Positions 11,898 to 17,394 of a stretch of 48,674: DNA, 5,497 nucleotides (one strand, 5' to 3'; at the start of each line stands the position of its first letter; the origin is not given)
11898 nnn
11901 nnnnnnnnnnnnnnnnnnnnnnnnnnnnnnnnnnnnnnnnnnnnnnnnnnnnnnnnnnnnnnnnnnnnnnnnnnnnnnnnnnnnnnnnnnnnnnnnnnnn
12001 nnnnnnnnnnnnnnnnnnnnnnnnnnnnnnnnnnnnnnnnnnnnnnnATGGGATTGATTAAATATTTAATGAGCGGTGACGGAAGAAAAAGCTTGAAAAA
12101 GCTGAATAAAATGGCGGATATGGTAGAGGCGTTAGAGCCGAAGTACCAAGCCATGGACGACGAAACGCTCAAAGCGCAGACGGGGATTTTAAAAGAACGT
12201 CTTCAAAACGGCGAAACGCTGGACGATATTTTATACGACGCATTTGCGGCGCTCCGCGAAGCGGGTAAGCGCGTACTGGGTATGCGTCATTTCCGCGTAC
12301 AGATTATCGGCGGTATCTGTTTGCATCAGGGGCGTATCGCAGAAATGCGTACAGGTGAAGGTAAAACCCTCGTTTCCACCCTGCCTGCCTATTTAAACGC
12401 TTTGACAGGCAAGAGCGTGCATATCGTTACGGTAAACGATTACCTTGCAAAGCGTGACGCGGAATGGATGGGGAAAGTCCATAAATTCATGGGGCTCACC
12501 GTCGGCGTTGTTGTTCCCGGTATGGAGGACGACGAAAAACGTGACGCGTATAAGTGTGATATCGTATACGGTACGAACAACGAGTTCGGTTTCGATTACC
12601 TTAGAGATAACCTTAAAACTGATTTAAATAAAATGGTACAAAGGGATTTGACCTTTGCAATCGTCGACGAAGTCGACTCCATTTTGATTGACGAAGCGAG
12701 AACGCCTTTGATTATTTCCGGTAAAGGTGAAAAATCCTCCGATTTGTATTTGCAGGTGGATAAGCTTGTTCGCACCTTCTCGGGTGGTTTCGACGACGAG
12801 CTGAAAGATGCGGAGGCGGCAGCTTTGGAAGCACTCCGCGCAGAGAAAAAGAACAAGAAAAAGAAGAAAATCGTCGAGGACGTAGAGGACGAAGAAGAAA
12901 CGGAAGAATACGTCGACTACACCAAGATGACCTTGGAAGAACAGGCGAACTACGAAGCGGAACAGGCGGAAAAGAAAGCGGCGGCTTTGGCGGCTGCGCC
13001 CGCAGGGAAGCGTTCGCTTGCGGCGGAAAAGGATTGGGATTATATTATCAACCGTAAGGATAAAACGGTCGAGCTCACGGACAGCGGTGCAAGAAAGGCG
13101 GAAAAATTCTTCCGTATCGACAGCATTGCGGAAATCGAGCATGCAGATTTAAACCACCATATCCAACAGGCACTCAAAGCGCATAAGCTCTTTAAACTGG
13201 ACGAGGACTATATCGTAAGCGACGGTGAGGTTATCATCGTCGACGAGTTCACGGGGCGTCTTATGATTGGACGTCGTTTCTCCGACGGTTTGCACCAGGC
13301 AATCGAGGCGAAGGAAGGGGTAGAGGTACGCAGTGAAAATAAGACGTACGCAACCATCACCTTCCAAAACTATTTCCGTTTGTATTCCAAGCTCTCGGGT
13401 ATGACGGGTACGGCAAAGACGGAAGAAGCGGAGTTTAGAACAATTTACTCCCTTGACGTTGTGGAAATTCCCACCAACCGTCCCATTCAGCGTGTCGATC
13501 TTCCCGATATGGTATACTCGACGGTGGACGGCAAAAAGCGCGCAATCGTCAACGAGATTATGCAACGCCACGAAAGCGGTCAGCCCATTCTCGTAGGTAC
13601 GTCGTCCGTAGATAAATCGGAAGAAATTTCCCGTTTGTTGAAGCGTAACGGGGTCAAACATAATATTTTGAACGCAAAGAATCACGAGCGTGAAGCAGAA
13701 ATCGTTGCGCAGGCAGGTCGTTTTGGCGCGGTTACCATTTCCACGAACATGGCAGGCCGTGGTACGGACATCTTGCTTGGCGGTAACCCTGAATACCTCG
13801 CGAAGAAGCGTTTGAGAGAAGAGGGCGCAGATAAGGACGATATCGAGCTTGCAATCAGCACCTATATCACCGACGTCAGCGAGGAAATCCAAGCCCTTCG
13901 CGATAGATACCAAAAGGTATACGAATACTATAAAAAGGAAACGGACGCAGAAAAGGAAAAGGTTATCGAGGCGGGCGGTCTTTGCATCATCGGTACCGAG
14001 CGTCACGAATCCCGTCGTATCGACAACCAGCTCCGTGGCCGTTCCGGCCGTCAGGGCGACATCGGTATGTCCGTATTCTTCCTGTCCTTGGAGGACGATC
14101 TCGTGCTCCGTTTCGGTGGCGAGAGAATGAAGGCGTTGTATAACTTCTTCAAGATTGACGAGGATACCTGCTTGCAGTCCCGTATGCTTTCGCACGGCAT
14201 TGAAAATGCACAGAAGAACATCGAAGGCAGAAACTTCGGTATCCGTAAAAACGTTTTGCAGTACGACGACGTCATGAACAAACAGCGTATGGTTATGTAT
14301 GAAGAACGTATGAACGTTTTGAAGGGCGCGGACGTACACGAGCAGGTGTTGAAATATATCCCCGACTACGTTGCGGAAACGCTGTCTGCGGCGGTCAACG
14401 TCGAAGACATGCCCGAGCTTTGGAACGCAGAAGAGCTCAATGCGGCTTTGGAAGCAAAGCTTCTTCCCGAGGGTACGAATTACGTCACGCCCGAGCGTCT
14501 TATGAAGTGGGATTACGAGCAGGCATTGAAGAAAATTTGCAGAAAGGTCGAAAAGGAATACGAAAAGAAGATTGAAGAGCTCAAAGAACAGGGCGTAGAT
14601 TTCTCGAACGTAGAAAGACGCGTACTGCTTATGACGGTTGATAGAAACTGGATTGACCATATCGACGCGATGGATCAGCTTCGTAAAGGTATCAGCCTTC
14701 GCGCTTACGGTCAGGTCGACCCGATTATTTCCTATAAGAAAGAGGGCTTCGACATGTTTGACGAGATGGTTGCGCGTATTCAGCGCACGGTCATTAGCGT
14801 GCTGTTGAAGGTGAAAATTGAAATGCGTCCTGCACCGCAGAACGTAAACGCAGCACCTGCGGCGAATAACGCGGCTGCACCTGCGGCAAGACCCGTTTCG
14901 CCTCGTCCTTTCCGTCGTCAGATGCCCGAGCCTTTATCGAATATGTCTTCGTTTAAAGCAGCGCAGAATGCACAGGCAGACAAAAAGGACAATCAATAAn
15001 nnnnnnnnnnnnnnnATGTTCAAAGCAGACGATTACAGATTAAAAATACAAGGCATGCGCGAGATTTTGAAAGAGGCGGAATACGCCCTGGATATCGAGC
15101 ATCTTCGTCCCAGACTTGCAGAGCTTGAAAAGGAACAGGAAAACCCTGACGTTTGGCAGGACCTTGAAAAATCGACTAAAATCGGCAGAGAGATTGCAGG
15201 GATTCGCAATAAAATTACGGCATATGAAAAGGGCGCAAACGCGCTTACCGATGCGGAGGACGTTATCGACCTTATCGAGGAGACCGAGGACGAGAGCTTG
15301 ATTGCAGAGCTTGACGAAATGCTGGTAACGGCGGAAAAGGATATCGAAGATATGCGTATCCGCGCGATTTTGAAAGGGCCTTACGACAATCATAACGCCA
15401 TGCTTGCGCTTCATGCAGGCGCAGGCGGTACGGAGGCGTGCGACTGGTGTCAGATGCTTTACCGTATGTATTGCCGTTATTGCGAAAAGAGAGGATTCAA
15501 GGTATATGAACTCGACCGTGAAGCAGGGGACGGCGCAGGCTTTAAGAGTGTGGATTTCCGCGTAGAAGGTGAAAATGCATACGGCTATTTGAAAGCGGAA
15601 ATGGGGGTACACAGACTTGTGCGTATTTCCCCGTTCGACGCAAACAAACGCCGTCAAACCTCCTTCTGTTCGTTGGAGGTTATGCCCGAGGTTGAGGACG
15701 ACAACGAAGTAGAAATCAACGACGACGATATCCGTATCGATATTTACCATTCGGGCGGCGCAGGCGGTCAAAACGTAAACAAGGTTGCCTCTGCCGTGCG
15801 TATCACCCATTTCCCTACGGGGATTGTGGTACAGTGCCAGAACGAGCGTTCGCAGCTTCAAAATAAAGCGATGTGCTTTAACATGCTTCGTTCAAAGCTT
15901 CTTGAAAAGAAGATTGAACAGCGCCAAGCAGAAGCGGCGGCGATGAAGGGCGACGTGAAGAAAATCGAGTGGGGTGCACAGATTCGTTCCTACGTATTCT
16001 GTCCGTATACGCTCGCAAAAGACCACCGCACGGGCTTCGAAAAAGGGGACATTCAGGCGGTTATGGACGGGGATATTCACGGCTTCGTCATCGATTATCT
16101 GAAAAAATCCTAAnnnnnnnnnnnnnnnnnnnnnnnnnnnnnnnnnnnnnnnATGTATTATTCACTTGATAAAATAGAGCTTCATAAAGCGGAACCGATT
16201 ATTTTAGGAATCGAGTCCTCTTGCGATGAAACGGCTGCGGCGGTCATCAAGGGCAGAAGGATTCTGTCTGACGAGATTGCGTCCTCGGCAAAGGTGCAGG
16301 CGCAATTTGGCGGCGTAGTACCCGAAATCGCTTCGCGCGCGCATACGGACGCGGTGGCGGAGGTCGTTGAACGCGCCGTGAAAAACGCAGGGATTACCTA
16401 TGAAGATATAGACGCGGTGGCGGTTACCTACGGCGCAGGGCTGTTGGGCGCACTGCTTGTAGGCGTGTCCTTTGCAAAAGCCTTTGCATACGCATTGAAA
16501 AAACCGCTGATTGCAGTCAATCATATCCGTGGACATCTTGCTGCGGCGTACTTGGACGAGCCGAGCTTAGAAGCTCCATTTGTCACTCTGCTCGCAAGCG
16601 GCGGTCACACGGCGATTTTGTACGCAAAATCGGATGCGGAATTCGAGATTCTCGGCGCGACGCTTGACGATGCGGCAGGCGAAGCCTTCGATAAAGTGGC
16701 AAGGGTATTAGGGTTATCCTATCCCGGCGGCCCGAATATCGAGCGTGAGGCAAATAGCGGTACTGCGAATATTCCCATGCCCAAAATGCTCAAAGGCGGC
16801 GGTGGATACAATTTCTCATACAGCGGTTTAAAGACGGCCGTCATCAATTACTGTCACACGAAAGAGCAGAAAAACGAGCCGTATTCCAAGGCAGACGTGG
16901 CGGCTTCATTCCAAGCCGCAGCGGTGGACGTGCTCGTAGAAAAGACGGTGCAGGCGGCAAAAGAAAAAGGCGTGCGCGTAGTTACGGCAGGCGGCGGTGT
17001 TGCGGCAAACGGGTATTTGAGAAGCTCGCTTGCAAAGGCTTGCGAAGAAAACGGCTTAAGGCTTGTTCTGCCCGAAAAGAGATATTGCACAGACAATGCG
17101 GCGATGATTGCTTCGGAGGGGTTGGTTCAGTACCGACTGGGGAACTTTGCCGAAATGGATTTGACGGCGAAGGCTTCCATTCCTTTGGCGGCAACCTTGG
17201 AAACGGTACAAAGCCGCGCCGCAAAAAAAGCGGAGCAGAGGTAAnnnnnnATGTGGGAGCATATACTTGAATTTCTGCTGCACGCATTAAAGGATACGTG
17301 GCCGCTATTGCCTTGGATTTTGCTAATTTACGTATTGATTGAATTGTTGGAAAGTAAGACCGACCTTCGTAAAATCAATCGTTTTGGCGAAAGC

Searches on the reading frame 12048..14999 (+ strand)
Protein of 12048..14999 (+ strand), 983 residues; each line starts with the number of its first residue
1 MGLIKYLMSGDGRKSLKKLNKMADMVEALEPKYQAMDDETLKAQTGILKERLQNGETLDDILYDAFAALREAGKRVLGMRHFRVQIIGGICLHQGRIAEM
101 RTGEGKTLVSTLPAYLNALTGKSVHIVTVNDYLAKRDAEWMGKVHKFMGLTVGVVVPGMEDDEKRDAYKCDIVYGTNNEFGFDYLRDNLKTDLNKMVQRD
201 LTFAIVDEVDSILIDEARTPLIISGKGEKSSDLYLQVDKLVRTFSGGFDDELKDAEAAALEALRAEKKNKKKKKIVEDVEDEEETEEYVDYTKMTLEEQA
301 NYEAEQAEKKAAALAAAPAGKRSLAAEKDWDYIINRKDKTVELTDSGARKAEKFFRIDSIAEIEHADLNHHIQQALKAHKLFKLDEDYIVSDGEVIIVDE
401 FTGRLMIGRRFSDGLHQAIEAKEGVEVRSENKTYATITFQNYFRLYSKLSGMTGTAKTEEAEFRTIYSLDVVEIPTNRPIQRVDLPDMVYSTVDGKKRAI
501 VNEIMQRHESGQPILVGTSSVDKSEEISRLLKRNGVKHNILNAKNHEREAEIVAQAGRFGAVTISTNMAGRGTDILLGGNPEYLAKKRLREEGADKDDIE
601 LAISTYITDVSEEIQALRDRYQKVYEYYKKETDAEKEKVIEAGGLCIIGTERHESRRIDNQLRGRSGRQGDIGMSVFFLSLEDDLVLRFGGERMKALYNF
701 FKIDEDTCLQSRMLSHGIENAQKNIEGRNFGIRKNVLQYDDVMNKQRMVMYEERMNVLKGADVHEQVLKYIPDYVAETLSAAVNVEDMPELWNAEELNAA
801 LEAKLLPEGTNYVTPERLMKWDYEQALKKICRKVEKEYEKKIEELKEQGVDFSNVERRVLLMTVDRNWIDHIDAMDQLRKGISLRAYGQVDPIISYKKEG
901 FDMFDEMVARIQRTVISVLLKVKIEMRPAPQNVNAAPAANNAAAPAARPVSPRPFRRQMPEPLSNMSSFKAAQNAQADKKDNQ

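Call 12: search_protein_families(library=pfam, proteins=[window:12048-14999:+])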
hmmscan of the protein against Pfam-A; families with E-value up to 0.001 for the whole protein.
window:12048-14999:+ (983 aa): 5 families
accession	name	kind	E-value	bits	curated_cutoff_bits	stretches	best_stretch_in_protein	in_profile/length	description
PF07517.20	SecA_DEAD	-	1.4e-126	422.1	24.6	1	12-464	9-290/290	SecA DEAD-like domain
PF21090.3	P-loop_SecA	-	6.9e-86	287.5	27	1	479-706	1-205/205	SecA P-loop domain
PF07516.18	SecA_SW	-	9.5e-63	212.3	26.7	1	709-923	2-200/200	SecA Wing and Scaffold domain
PF01043.26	SecA_PP_bind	-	7e-37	126.8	23.5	1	326-420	16-110/110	SecA preprotein cross-linking domain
PF00270.35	DEAD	-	7.1e-09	36.1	26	1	97-214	18-131/167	DEAD/DEAH box helicase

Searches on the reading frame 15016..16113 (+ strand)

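Call 12: search_protein_families(library=pfam, proteins=[window:15016-16113:+])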
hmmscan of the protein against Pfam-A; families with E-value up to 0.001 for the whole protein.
window:15016-16113:+ (365 aa): 2 families
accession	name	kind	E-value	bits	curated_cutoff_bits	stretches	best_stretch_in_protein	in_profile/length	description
PF03462.23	PCRF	-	1.6e-54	185.2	24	1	32-219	3-193/194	PCRF domain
PF00472.26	RF-1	-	2.5e-41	140.7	35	1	229-338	2-116/116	RF-1 domain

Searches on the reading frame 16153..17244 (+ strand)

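Call 12: search_protein_families(library=pfam, proteins=[window:16153-17244:+])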
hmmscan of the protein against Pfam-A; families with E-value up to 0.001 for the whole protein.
window:16153-17244:+ (363 aa): 3 families
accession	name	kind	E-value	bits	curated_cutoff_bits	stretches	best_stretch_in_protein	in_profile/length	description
PF00814.31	TsaD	-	4.9e-93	312.1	24.8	1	37-320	2-263/264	tRNA N6-adenosine threonylcarbamoyltransferase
PF22521.2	HypF_C_2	-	6.6e-10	39.6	27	1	175-315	96-235/241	Carbamoyltransferase, Kae1-like Domain, second subdomain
PF02543.21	Carbam_trans_N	-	1.3e-05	25.2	24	0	240-294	267-321/346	Carbamoyltransferase N-terminus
